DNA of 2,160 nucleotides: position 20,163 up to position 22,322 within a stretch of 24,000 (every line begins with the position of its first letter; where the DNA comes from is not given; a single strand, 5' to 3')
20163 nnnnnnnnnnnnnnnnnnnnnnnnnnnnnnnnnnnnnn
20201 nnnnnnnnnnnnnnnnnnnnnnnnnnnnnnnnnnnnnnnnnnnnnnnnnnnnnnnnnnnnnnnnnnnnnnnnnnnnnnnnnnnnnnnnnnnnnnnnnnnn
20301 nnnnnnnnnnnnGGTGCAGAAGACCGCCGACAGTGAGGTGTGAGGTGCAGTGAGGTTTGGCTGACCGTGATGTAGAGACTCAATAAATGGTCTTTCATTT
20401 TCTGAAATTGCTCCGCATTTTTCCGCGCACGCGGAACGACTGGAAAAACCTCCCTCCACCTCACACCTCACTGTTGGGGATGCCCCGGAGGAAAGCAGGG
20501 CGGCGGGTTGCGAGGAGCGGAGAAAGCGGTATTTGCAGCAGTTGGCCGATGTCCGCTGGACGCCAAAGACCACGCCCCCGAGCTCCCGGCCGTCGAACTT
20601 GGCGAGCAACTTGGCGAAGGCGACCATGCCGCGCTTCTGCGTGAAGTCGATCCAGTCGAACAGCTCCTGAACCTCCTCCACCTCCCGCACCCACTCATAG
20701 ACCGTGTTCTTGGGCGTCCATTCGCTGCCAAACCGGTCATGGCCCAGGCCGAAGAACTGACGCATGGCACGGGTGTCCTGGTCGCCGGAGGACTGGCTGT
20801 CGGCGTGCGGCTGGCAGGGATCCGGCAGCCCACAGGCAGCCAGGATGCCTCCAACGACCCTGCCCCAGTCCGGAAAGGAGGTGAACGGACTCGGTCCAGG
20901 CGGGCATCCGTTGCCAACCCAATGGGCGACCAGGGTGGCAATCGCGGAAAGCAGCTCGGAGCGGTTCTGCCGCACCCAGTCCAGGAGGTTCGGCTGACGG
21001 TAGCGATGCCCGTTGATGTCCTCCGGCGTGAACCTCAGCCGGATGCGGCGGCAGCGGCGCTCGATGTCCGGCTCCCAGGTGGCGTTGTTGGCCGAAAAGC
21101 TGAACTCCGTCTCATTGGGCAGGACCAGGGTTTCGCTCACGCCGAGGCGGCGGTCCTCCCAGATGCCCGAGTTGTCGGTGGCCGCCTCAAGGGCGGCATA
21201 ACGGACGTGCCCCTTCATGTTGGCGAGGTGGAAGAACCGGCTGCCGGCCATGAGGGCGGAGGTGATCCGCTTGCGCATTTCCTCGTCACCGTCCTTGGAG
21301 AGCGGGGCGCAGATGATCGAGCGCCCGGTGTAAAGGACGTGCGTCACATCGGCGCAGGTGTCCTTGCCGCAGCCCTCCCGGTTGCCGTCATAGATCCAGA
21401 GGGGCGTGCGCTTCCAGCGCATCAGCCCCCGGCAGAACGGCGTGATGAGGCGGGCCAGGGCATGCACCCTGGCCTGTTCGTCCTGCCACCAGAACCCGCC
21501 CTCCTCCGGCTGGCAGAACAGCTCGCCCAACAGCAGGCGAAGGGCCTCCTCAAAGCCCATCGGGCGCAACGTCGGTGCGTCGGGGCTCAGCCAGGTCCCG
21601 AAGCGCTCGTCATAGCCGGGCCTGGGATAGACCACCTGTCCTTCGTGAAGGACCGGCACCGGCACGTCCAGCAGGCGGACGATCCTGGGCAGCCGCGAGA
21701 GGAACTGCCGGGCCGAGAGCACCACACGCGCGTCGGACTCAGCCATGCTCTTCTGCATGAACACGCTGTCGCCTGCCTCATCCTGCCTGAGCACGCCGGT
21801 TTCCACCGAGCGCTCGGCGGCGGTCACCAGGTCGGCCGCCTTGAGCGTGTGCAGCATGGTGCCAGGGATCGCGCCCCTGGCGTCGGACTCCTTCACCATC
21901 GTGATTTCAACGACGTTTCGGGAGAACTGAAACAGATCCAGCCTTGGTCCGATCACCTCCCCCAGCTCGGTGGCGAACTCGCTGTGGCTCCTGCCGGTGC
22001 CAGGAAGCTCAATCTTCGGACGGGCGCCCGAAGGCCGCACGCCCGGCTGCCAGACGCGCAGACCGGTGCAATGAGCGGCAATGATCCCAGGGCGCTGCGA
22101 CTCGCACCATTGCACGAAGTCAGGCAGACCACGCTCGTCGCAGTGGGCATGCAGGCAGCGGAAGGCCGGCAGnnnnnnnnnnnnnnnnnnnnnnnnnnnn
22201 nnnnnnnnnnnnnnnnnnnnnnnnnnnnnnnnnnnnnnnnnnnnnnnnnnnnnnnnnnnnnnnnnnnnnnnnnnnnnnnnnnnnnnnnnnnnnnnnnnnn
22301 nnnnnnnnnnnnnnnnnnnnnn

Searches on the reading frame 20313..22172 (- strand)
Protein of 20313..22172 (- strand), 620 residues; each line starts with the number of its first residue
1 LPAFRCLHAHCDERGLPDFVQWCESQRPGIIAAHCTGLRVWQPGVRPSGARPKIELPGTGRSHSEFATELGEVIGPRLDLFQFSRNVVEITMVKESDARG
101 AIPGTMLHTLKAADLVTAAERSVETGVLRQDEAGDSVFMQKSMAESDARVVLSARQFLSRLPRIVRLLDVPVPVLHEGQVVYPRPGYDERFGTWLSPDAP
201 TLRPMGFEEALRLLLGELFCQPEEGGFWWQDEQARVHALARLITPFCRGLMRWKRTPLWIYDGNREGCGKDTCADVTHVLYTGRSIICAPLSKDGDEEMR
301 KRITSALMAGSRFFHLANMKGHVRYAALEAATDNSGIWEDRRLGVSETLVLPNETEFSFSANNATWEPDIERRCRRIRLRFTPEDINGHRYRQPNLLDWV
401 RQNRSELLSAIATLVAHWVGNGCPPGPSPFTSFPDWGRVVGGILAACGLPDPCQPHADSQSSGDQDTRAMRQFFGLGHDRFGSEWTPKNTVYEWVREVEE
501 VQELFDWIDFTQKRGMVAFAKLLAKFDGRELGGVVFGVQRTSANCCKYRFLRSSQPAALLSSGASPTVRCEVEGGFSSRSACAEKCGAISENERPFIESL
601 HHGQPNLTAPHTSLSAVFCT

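Call 48: search_protein_families(library=pfam, proteins=[window:20313-22172:-], max_evalue=5)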
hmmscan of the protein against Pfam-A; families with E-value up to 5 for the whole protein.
window:20313-22172:- (620 aa): 0 families

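Call 49: search_protein_families(library=phrogs, proteins=[window:20313-22172:-], max_evalue=0.01)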
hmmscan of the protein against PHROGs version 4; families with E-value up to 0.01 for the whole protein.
window:20313-22172:- (620 aa): 3 families
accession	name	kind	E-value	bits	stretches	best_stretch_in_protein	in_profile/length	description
phrog_10537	-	unknown function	1e-33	117.3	1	232-529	902-1191/1229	-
phrog_29234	-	unknown function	1e-11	44.6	1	225-474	526-769/887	-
phrog_19930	-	DNA, RNA and nucleotide metabolism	6.7e-05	22.3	1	226-454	543-769/865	DNA polymerase/primase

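Call 50: search_solved_structures(query=window:20313-22172:-, max_evalue=1)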
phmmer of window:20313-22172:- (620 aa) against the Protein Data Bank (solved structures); distinct sequences matched with E-value up to 1: 1.
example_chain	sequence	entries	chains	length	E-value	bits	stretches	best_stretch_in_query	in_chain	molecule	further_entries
1k1w_A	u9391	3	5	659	0.98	10.9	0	480-531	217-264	4-ALPHA-GLUCANOTRANSFERASE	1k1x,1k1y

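Call 53: find_homologous_proteins(query=window:20313-22172:-, max_evalue=1e-10)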
Query window:20313-22172:- (620 aa): 38 proteins with E <= 1e-10 among 8000 candidates.
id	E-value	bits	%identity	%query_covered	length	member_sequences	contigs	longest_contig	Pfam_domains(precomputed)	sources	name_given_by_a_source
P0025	6.8e-271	918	70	89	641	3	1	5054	-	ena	-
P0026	2.8e-265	900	64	100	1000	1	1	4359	PF09250.17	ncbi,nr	ncbi:MAG: bifunctional DNA primase/polymerase, partial [Verrucomicrobia bacterium]|nr:bifunctional D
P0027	5.8e-265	899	67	91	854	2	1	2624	PF09250.17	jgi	-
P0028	1.7e-260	884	67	89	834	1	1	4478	PF09250.17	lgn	-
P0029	4.1e-244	830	69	82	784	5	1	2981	PF09250.17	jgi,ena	-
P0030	2.2e-240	818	57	100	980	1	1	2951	PF09250.17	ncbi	ncbi:MAG: bifunctional DNA primase/polymerase, partial [Verrucomicrobiota bacterium]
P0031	1.2e-196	673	73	62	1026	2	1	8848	PF01612.27,PF00476.27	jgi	jgi:DNA polymerase-1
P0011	7.5e-178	611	67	62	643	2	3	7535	PF09250.17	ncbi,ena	-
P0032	1.2e-175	604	65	63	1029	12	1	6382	PF01612.27,PF00476.27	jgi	jgi:DNA polymerase-1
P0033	2.6e-167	576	67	58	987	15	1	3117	PF01612.27,PF00476.27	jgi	jgi:DNA polymerase-1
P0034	8.4e-163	561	68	56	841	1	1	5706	PF09250.17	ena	-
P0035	2.4e-153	530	73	49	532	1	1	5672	-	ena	-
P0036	1.2e-134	468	44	89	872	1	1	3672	PF09250.17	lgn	-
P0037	2.8e-126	441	41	89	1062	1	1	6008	PF01612.27,PF09250.17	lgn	-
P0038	9.9e-125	436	41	90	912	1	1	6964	PF09250.17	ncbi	-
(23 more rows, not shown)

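Call 64: predict_structure(alignment_id=A2)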
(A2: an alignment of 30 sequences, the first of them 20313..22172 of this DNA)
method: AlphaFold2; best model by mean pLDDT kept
length: 620 residues; sequences in the alignment: 30
mean_pLDDT: 80.7   pTM: 0.69
mean pLDDT of the five models: 80.7, 79.7, 79.3, 79.0, 78.5
residues with pLDDT >= 90: 326; 70-90: 156; 50-70: 48; < 50: 90
segments of 3 or more residues with pLDDT < 50: 1-5, 28-38, 460-463, 555-620
pLDDT, mean of each block of 10 residues (from residue 1): 43 60 60 46 67 83 93 89 94 77 86 92 88 83 93 95 95 93 96 96 97 97 92 96 97 94 87 95 82 78 91 88 85 90 83 93 80 90 69 93 98 98 94 94 98 75 69 95 95 93 86 87 90 92 89 57 30 29 32 32 32 31
secondary structure, 60 per line:
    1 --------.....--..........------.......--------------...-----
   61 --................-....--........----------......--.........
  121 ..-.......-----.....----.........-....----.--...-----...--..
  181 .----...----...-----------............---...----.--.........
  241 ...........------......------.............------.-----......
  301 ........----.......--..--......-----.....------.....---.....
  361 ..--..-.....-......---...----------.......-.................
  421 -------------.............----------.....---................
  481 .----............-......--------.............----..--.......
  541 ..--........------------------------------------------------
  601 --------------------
elements in order: H9-13 H16-25 H32-38 E53-55 H63-78 E80-83 E86-93 E104-109 H112-122 E124-130 E136-140 H145-153 H155-158 E166-168 E174-176 E179-181 E186-188 E193-195 H207-218 H232-251 E258-263 H270-282 H295-308 E313-319 H326-331 E337-341 E348-352 E356-362 H368-372 E374-379 H396-402 H404-420 H434-446 H457-461 H465-481 H488-497 H499-504 H513-525 E534-542 E545-552

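Call 67: fold_search(model_id=the predicted structure, library=pdb)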
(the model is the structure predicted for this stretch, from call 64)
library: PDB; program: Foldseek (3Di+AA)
matches with E <= 10: 690; with E <= 0.001: 65
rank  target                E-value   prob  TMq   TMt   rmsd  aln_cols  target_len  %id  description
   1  8iqi_A                1.8e-07  1.00  0.33  0.24  15.8       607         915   12  Structure of Full-Length AsfvPrimPol in Complex-Form (released 2023-07-26)
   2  8wwa_F                2.1e-07  1.00  0.34  0.35  12.5       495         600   10  Structure of AMPPNP-Form AsfvPrimPol Hexamer (released 2025-04-30)
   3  9ivf_C                2.8e-07  1.00  0.34  0.34  15.7       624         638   11  Structure of Full-Length AsfvPrimPol with polyT DNA (released 2025-12-24)
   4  9im1_A                3.8e-07  1.00  0.33  0.36  11.0       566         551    9  The Cryo-EM structure of MPXV E5 in complex with ssDNA in intermediate state 1 (released 2025-06-18)
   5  8xj8_A                3.8e-07  1.00  0.28  0.38  10.1       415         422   10  The Cryo-EM structure of MPXV E5 C-terminal in complex with DNA (released 2024-05-01)
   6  9ivf_B                5.6e-07  1.00  0.36  0.34  13.2       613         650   12  Structure of Full-Length AsfvPrimPol with polyT DNA (released 2025-12-24)
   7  8iqi_C                7.4e-07  1.00  0.33  0.24  13.8       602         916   11  Structure of Full-Length AsfvPrimPol in Complex-Form (released 2023-07-26)
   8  8wh6_E                8.8e-07  1.00  0.33  0.28  16.4       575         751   10  MPOX E5 hexamer ADP and ssDNA bound and clear primase domain conformation (released 2024-09-25)
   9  9im2_C                9.9e-07  1.00  0.34  0.32  11.3       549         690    9  The Cryo-EM structure of MPXV E5 in complex with ssDNA in intermediate state 3 (released 2025-06-18)
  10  8wwa_E                1.2e-06  1.00  0.32  0.33  12.8       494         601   10  Structure of AMPPNP-Form AsfvPrimPol Hexamer (released 2025-04-30)
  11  8wvz_A                1.4e-06  1.00  0.35  0.34  15.2       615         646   11  Structure of ADP-Form AsfvPrimPol Hexamer (released 2024-10-30)
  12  7pds_F                1.4e-06  1.00  0.32  0.41  11.5       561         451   10  The structure of PriRep1 with dsDNA (released 2022-07-13)
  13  8xj7_D                1.5e-06  1.00  0.30  0.39   9.6       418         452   10  The Cryo-EM structure of MPXV E5 in complex with DNA (released 2024-05-01)
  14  8hwg_C                1.5e-06  1.00  0.30  0.44   9.1       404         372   10  D5 ATPrS-ADP-ssDNA form (released 2024-01-10)
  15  8ww7_H                1.5e-06  1.00  0.27  0.20  11.6       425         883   13  Structure of AMPPNP-Form AsfvPrimPol Dodecamer (released 2025-04-30)
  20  7pds_A                2.4e-06  1.00  0.32  0.40  11.6       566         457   11  The structure of PriRep1 with dsDNA (released 2022-07-13)
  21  7pds_D                2.7e-06  1.00  0.31  0.39  10.9       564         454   10  The structure of PriRep1 with dsDNA (released 2022-07-13)
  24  7pds_B                3.6e-06  1.00  0.30  0.39  12.2       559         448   11  The structure of PriRep1 with dsDNA (released 2022-07-13)
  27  7pds_C                4.0e-06  1.00  0.31  0.40  11.1       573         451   10  The structure of PriRep1 with dsDNA (released 2022-07-13)
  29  7ola_B                5.1e-06  1.00  0.33  0.42   9.6       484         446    8  Structure of Primase-Helicase in SaPI5 (released 2022-07-13)
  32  7ola_C                6.4e-06  1.00  0.34  0.45   9.4       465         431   10  Structure of Primase-Helicase in SaPI5 (released 2022-07-13)
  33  7ola_A                6.7e-06  1.00  0.30  0.39   8.9       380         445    8  Structure of Primase-Helicase in SaPI5 (released 2022-07-13)
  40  7ola_D                1.6e-05  1.00  0.30  0.45   8.6       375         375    8  Structure of Primase-Helicase in SaPI5 (released 2022-07-13)
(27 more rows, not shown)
